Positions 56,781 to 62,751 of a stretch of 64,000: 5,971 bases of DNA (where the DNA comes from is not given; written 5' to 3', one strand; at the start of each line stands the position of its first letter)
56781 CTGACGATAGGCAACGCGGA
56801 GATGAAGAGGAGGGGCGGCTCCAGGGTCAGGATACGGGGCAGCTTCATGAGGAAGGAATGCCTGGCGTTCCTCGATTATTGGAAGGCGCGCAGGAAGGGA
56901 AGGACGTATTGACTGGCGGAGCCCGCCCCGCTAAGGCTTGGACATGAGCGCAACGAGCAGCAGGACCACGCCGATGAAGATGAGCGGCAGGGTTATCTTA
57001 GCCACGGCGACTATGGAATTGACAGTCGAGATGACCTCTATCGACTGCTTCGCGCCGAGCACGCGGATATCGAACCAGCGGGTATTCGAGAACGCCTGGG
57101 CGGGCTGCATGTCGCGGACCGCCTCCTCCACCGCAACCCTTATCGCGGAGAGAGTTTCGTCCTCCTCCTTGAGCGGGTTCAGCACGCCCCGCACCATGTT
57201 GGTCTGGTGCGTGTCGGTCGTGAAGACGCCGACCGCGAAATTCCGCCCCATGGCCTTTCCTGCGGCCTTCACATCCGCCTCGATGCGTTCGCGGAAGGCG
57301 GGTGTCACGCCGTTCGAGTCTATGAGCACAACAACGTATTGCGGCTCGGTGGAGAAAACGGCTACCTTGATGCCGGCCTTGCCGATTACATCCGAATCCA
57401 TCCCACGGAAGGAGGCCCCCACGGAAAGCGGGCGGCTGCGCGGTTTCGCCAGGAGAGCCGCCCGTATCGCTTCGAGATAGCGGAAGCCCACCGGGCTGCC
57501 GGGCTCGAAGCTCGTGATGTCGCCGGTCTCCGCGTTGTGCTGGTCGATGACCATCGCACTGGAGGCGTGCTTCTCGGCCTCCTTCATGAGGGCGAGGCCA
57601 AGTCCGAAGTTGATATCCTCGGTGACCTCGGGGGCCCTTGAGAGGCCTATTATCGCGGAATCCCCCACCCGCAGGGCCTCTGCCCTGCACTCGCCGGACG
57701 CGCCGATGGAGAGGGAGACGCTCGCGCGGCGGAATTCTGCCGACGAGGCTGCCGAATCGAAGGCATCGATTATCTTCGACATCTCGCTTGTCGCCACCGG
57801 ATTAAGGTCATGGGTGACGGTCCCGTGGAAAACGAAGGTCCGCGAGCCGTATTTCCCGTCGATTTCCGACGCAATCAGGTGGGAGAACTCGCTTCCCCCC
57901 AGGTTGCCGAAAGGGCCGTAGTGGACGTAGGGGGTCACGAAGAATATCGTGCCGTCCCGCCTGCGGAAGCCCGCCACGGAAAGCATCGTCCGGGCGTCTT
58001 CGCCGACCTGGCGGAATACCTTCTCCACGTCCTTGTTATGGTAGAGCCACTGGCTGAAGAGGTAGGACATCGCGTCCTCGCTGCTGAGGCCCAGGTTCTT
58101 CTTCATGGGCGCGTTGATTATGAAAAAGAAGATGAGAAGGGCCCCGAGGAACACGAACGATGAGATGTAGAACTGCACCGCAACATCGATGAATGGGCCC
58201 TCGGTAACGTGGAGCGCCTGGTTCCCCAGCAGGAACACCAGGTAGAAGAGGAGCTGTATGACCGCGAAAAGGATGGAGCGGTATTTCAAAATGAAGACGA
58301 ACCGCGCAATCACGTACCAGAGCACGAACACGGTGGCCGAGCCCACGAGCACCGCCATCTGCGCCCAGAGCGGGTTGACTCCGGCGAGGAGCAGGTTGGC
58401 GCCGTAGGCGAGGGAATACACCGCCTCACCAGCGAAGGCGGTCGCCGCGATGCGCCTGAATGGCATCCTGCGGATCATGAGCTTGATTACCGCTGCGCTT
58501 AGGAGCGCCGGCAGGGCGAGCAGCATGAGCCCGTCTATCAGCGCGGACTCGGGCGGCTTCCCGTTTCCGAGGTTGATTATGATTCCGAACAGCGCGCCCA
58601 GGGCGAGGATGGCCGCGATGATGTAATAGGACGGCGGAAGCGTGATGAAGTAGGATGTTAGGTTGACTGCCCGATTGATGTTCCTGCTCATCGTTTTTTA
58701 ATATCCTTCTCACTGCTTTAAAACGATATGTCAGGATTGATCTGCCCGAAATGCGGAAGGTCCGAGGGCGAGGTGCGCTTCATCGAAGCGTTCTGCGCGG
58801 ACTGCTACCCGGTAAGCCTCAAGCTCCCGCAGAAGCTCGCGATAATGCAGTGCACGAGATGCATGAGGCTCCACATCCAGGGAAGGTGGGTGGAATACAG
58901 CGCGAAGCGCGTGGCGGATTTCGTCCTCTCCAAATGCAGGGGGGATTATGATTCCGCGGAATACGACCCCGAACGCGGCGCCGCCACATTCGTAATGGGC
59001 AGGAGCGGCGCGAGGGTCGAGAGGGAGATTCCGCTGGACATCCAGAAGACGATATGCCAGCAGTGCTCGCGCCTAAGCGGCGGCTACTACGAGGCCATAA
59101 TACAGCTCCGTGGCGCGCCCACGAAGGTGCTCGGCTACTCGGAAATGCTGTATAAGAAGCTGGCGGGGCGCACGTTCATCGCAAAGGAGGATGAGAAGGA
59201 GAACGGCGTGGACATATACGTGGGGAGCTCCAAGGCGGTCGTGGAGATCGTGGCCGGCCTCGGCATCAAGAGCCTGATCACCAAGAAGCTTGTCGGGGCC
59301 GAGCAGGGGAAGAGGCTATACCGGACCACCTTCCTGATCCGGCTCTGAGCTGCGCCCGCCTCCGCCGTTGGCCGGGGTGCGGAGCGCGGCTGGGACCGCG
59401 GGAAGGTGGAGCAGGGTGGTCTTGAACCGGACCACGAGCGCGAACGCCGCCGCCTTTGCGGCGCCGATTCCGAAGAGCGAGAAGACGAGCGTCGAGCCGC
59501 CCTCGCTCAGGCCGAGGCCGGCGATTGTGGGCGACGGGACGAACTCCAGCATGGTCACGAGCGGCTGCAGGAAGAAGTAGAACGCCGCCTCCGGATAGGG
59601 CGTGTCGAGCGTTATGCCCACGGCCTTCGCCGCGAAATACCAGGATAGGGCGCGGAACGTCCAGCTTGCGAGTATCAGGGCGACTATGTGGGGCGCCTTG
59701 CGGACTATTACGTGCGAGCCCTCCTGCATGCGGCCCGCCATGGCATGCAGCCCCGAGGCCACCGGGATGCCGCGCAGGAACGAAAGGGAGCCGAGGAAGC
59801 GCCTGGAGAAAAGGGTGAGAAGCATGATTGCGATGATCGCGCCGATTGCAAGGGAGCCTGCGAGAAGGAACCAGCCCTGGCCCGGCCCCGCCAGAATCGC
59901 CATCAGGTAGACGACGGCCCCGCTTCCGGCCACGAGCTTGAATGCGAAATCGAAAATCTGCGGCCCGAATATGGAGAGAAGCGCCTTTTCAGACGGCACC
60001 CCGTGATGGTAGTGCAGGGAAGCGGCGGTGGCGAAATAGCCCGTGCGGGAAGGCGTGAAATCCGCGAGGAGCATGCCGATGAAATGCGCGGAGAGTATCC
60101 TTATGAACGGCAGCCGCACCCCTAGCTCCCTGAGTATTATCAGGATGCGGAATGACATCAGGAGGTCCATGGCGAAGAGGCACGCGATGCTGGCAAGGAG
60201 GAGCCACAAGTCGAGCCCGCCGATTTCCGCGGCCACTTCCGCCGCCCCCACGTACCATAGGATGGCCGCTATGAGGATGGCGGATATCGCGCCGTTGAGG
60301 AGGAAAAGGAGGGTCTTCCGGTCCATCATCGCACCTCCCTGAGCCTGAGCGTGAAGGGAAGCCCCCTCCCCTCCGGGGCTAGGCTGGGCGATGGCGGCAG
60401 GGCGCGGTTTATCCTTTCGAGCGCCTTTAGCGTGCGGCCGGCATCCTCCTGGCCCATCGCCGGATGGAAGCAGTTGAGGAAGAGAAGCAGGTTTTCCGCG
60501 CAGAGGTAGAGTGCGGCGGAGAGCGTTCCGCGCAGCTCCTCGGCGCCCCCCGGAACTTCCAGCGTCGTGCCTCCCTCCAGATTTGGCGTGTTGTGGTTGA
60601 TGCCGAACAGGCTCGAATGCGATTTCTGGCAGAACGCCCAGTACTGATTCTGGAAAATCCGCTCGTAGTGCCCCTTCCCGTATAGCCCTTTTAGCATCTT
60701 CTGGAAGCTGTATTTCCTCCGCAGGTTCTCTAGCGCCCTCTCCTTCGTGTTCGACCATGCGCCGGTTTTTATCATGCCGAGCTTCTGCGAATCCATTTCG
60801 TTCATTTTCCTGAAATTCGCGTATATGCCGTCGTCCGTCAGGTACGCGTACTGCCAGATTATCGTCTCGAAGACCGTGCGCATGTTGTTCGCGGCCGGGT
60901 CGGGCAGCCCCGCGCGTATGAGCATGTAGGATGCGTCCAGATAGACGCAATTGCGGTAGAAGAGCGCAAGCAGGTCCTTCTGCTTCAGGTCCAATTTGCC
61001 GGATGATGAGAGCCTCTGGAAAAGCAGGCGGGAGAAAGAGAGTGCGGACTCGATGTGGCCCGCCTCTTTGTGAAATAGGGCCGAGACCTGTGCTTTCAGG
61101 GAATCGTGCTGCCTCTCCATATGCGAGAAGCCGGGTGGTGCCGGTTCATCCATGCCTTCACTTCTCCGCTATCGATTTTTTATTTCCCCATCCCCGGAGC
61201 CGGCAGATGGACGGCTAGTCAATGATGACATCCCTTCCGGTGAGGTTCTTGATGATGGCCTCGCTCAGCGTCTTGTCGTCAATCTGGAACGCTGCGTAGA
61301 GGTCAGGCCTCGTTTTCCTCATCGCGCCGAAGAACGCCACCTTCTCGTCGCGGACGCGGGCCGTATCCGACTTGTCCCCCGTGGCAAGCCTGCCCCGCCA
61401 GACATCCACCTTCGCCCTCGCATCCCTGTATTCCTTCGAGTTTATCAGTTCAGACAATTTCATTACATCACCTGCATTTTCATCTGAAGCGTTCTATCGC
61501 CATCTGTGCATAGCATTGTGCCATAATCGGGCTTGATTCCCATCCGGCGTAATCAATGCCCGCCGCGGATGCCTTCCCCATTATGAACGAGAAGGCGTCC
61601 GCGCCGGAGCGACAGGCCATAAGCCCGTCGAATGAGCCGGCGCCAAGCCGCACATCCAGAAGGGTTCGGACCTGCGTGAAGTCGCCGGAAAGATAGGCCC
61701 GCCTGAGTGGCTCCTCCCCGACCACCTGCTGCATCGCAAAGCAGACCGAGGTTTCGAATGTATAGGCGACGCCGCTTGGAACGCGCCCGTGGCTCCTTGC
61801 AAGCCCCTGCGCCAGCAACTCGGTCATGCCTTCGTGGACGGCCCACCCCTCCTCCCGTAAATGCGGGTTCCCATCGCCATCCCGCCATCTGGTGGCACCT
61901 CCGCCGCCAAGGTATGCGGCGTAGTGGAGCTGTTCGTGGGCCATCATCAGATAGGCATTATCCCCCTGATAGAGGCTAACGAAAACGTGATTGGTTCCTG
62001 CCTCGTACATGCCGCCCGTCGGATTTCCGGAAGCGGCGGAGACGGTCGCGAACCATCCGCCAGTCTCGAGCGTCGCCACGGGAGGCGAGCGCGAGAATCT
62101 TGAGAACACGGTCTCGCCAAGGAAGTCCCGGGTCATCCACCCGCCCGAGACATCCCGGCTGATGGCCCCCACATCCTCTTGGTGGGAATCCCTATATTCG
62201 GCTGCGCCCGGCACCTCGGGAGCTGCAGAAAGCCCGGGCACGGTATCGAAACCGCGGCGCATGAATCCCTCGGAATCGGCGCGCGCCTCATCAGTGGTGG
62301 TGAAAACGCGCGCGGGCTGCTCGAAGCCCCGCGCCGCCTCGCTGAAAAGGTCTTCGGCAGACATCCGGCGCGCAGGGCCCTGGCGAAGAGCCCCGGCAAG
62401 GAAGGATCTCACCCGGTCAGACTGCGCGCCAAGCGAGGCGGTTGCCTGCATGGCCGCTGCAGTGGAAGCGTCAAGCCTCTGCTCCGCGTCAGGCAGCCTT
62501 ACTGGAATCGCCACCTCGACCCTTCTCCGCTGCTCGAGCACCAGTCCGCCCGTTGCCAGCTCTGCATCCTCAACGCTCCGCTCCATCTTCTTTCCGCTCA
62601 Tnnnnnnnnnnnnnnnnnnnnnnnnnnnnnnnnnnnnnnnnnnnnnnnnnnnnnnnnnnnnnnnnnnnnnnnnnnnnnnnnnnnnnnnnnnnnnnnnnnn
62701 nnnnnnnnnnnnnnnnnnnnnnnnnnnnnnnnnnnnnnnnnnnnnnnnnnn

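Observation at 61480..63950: Tandem pair of uncharacterised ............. proteins with a shared N-terminal leader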

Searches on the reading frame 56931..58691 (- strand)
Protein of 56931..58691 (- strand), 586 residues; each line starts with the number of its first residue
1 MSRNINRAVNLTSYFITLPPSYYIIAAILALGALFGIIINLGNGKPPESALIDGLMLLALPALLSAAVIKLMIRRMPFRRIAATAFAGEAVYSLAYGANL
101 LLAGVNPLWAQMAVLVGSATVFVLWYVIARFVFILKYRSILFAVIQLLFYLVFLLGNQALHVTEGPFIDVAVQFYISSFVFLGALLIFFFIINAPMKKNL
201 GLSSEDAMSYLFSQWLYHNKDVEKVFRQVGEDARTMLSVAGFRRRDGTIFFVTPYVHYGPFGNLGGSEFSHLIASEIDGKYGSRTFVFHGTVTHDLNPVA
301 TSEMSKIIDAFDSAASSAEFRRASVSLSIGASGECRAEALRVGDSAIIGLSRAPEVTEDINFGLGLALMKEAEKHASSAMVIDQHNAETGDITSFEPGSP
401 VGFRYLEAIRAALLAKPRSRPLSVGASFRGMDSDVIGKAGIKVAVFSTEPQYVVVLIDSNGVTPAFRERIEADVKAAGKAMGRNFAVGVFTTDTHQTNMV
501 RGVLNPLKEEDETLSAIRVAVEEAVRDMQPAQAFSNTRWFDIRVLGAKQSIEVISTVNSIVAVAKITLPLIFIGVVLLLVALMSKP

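Call 18: search_protein_families(library=pfam, proteins=[window:56931-58691:-], max_evalue=0.01)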
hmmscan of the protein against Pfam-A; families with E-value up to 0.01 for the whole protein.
window:56931-58691:- (586 aa): 1 family
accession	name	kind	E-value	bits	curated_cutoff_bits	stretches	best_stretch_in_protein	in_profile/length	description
PF09843.14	DUF2070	-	5.6e-102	342.3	30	1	10-578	3-560/561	Predicted membrane protein (DUF2070)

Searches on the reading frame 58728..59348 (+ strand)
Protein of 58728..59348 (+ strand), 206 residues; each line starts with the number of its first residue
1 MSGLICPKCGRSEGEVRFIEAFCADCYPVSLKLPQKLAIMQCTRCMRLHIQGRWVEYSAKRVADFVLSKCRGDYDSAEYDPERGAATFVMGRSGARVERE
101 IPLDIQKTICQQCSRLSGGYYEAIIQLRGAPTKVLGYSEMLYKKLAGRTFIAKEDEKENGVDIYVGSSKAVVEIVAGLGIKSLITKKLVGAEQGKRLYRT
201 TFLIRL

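Call 18: search_protein_families(library=pfam, proteins=[window:58728-59348:+], max_evalue=0.01)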
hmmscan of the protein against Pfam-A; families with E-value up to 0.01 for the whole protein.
window:58728-59348:+ (206 aa): 1 family
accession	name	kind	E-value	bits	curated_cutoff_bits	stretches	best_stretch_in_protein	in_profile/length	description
PF04981.18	NMD3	-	2.3e-28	99.8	24.9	1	6-206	1-243/243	NMD3 family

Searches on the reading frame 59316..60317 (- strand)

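Call 18: search_protein_families(library=pfam, proteins=[window:59316-60317:-], max_evalue=0.01)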
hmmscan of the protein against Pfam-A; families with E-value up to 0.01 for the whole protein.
window:59316-60317:- (333 aa): 1 family
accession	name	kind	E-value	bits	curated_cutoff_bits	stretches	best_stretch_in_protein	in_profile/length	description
PF03706.18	LPG_synthase_TM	-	3.3e-32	112.6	33.4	1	8-304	4-298/302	Lysylphosphatidylglycerol synthase TM region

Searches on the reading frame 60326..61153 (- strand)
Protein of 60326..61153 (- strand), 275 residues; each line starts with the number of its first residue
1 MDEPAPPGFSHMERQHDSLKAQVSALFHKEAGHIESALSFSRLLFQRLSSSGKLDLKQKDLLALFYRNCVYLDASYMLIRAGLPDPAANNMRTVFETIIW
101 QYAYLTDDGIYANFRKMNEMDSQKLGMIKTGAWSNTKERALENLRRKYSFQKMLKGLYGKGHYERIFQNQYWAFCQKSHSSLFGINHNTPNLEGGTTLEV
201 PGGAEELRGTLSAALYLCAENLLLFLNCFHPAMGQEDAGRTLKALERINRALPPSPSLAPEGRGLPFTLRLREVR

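Call 18: search_protein_families(library=pfam, proteins=[window:60326-61153:-], max_evalue=0.01)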
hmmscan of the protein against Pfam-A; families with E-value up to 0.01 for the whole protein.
window:60326-61153:- (275 aa): 1 family
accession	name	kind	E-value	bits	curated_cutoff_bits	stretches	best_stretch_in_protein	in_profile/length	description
PF18928.5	DUF5677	-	2.9e-06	27.9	27.1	1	61-178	4-148/166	Family of unknown function (DUF5677)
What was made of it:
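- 60326..61153 (-): DUF5677 gene: the next gene downstream on the same strand. It is a conserved neighbour; whether it belongs to the cassette is unresolved. PF18928, E 2.9e-6 (call 18).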

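Call 73: search_protein_families(library=padloc, proteins=[window:60329-61153:-], max_evalue=0.01)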
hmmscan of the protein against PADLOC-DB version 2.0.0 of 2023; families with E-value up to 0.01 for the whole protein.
window:60329-61153:- (275 aa): 0 families

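Call 74: search_protein_families(library=phrogs, proteins=[window:60329-61153:-], max_evalue=0.01)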
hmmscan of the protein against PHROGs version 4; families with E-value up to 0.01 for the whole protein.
window:60329-61153:- (275 aa): 0 families

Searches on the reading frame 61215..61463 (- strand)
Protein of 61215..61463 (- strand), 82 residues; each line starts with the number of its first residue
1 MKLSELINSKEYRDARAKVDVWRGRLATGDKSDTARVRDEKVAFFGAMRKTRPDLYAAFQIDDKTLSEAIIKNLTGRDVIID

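Call 18: search_protein_families(library=pfam, proteins=[window:61215-61463:-], max_evalue=0.01)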
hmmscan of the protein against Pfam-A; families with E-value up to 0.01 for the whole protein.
window:61215-61463:- (82 aa): 0 families

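Call 71: search_solved_structures(query=A6, max_evalue=10, show_alignments=1)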
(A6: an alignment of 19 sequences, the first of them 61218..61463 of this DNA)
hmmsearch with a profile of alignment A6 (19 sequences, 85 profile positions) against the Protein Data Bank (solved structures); distinct sequences matched with E-value up to 10: 3.
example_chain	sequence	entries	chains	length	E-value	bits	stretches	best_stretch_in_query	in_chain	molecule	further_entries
5tgw_A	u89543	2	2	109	0.68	13.3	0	22-53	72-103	PS1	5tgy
9jqw_A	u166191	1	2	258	0.98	12.8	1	32-61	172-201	Leaf-branch compost cutinase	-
5kbf_A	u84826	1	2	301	6.4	10.1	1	10-48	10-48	CAMP-dependent protein kinase regulatory subunit, putative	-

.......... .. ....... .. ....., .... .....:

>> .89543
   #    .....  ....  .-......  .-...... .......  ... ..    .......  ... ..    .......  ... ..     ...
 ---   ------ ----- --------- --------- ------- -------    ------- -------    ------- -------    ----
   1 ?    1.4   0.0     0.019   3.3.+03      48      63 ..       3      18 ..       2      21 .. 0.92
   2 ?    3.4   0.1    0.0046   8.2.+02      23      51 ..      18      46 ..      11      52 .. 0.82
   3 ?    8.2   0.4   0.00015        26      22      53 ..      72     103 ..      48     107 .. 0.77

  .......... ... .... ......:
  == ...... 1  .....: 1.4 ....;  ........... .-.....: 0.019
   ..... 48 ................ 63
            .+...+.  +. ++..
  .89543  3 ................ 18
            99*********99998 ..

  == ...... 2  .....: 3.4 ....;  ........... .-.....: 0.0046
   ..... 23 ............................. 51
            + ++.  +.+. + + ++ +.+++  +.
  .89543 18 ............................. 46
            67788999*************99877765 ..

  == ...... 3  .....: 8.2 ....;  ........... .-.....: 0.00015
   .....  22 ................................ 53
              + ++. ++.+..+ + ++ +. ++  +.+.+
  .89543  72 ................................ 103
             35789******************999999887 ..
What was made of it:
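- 61215..61463 (-): Gene S: 82-aa small protein that completes the cassette. It has a conserved C-terminal tail, LTG(K/R)xVIID-COOH. No Pfam or PDB hit (calls 18, 71).
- Closest known: Protease with a co-operonic small inhibitor, such as staphopain-staphostatin or AprA-AprI. Different: S has no detectable similarity to any known inhibitor (calls 18, 71).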

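Call 73: search_protein_families(library=padloc, proteins=[window:61218-61463:-], max_evalue=0.01)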
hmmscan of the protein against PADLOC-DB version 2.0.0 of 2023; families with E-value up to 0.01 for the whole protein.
window:61218-61463:- (82 aa): 0 families

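Call 74: search_protein_families(library=phrogs, proteins=[window:61218-61463:-], max_evalue=0.01)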
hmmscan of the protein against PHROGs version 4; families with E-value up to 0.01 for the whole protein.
window:61218-61463:- (82 aa): 0 families

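Call 81: find_homologous_proteins(query=A6, max_evalue=0.01)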
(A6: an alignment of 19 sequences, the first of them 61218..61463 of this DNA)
Query A6 (19 sequences) (82 aa, profile of the alignment): 20 proteins with E <= 0.01 among 637 candidates.
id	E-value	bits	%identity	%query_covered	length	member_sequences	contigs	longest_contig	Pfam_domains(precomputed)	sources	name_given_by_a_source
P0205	7.6e-33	130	66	100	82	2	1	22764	-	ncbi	ncbi:MAG: hypothetical protein AB1529_06570 [Candidatus Micrarchaeota archaeon]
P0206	3.7e-32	128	70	100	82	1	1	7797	-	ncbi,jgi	jgi:hypothetical protein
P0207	4.0e-32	128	72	100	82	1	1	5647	-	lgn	-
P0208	2.4e-31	125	65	100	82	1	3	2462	-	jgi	jgi:hypothetical protein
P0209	3.6e-31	125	100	100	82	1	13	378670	-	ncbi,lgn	-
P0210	4.2e-31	125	68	100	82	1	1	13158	-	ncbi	ncbi:MAG: hypothetical protein V1861_07065 [Candidatus Micrarchaeota archaeon]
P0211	6.7e-30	121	65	100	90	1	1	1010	-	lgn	-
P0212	1.6e-29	119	65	100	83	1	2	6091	-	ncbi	-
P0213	2.1e-29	119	65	100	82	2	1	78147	-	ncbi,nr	ncbi:hypothetical protein L0Y65_01920 [Candidatus Micrarchaeota archaeon]|nr:hypothetical protein [C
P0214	1.2e-28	117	40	100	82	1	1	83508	-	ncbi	ncbi:MAG: hypothetical protein ABID61_03145 [Candidatus Micrarchaeota archaeon]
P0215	2.4e-28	116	65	100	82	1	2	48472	-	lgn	-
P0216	2.3e-27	113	35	100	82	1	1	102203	-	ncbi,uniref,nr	ncbi:Uncharacterised protein [Candidatus Bilamarchaeum dharawalense]|uniref:Uncharacterized protein 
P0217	4.3e-27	112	38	95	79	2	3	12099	-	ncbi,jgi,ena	-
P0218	1.4e-26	110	38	95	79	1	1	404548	-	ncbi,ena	-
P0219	1.6e-26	110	38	95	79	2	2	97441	-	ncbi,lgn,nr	ncbi:hypothetical protein KKE92_03405 [Candidatus Micrarchaeota archaeon]|nr:hypothetical protein [C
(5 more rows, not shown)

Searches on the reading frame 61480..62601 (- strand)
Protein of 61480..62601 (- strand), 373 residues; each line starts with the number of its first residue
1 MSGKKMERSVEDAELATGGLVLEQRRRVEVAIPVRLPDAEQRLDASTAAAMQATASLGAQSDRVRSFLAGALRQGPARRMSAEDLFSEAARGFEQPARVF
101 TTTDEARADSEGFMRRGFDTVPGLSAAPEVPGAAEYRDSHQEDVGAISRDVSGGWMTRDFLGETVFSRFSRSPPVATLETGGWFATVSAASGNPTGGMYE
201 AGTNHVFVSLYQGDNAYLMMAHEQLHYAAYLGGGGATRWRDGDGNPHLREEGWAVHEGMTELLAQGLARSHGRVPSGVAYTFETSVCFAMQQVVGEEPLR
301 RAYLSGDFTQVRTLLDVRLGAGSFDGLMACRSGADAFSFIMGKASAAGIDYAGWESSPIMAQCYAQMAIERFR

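Call 7: search_protein_families(library=pfam, proteins=[window:61480-62601:-], max_evalue=10)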
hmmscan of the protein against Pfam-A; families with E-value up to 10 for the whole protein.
window:61480-62601:- (373 aa): 0 families

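Call 11: search_protein_families(library=ncbifam, proteins=[window:61480-62601:-], max_evalue=10)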
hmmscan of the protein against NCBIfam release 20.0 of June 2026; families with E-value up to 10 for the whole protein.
window:61480-62601:- (373 aa): 2 families
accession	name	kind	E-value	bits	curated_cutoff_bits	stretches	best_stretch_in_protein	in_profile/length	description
NF041086.1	STAUR_1299_fam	subfamily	0.05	13.6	50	1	201-230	69-98/112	STAUR_1299 family protein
NF045571.1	HepHepsulflyase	equivalog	0.28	9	600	1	193-267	431-505/774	heparin/heparin-sulfate lyase HepB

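Call 73: search_protein_families(library=padloc, proteins=[window:61483-62601:-], max_evalue=0.01)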
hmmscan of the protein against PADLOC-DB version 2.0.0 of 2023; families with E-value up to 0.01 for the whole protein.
window:61483-62601:- (373 aa): 0 families

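Call 74: search_protein_families(library=phrogs, proteins=[window:61483-62601:-], max_evalue=0.01)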
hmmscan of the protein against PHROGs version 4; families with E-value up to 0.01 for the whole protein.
window:61483-62601:- (373 aa): 0 families
